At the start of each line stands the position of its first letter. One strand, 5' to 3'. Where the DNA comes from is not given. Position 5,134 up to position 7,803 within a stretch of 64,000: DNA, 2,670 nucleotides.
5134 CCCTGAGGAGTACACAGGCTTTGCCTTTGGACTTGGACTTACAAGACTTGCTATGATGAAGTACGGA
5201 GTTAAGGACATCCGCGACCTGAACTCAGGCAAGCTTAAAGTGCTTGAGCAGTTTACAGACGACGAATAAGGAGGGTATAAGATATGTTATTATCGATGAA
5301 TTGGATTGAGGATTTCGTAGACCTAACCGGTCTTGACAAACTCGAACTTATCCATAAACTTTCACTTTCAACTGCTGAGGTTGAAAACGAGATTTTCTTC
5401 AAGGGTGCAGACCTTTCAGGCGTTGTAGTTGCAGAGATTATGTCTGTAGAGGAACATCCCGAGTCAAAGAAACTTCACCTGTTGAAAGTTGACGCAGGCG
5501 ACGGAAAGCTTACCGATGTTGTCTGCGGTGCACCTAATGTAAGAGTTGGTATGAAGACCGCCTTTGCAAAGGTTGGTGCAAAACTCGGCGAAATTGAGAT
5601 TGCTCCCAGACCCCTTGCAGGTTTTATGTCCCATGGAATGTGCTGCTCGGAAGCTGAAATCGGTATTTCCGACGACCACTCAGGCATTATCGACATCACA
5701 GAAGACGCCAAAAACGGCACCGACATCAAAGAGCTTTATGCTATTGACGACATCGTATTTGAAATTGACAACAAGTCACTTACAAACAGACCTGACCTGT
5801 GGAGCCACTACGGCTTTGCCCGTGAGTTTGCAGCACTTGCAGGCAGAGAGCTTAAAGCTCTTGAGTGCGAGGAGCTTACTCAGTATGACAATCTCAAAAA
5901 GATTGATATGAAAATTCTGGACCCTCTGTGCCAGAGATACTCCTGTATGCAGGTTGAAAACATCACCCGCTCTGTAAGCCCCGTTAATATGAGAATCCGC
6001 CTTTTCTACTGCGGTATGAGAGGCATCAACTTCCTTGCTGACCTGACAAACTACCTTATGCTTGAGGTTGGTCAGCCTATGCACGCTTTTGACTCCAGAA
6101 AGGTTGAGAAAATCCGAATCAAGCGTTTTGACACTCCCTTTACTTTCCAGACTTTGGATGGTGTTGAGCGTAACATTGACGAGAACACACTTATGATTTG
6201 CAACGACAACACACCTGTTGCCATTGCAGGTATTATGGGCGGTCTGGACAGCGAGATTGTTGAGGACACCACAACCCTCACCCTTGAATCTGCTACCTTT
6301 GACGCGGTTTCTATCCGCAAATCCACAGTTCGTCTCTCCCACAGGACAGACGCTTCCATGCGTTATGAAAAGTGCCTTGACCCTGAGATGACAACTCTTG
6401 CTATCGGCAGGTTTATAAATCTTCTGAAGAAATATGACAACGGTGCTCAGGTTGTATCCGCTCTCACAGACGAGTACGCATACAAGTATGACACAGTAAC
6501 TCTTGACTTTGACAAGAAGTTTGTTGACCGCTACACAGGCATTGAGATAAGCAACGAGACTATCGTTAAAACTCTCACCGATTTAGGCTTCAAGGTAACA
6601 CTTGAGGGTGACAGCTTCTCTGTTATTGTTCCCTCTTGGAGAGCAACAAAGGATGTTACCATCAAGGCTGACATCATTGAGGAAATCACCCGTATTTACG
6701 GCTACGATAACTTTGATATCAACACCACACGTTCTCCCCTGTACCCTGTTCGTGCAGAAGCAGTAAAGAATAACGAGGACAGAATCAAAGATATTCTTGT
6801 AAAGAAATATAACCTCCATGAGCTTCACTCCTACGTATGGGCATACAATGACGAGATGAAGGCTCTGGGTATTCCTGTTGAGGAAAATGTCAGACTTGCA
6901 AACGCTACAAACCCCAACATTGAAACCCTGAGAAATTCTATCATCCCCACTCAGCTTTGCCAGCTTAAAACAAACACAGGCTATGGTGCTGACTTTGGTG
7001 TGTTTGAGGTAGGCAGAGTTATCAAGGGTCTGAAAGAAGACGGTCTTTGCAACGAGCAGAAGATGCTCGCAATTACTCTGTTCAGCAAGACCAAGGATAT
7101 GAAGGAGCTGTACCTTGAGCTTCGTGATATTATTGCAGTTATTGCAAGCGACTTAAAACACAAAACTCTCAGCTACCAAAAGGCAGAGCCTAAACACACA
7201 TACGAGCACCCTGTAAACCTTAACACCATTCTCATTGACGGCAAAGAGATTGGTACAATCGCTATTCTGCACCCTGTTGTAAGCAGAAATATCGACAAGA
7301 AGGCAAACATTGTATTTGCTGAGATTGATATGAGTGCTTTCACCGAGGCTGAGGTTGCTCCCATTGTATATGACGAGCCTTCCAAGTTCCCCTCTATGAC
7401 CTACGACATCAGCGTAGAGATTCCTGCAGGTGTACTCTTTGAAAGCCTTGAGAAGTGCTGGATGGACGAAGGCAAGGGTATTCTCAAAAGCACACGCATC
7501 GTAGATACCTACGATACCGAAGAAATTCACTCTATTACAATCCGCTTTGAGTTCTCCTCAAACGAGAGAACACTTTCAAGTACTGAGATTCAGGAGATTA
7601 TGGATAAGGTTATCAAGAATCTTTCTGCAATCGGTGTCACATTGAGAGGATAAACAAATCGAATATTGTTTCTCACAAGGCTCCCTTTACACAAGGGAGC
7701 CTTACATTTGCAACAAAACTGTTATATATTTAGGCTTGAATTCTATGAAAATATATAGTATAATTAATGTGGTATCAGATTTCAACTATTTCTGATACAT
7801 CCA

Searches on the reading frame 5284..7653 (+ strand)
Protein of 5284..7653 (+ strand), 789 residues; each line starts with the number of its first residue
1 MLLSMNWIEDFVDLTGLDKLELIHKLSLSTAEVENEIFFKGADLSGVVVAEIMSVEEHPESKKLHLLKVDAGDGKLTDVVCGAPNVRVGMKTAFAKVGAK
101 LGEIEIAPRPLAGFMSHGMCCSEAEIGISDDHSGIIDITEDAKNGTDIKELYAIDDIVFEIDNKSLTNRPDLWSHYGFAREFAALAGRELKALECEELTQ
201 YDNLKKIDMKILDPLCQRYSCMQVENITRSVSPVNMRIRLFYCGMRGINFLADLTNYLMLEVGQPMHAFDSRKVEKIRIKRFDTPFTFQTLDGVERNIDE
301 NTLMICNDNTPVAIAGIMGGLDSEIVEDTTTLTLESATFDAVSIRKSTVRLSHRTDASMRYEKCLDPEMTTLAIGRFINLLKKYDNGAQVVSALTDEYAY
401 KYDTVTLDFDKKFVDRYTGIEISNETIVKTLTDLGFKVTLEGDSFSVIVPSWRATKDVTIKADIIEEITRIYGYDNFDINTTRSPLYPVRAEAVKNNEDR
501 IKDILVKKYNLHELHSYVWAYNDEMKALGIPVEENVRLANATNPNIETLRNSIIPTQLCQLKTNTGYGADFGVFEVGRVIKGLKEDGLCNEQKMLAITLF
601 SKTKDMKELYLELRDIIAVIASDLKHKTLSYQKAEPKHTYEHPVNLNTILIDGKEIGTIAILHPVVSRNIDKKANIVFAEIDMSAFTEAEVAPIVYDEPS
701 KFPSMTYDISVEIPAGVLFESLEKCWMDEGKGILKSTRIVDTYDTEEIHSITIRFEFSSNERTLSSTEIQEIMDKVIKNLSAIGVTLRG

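Call 47: search_protein_families(library=pfam, proteins=[window:5284-7653:+], max_evalue=0.00001)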
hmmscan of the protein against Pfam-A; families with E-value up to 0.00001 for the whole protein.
window:5284-7653:+ (789 aa): 5 families
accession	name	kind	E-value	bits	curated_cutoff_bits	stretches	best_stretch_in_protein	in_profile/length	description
PF03483.22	B3_4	-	1.8e-50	171.4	29.3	1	216-384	2-172/174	B3/4 domain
PF17759.6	tRNA_synthFbeta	-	4.7e-22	78.9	22.4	1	493-683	17-214/214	Phenylalanyl tRNA synthetase beta chain CLM domain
PF03484.21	B5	-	6.5e-21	74.8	28.6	1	408-474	2-67/67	tRNA synthetase B5 domain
PF01588.26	tRNA_bind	-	2.9e-20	72.6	27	1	47-146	1-95/96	Putative tRNA binding domain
PF03147.19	FDX-ACB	-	6.4e-17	62.2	31.1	1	700-788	1-94/94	Ferredoxin-fold anticodon binding domain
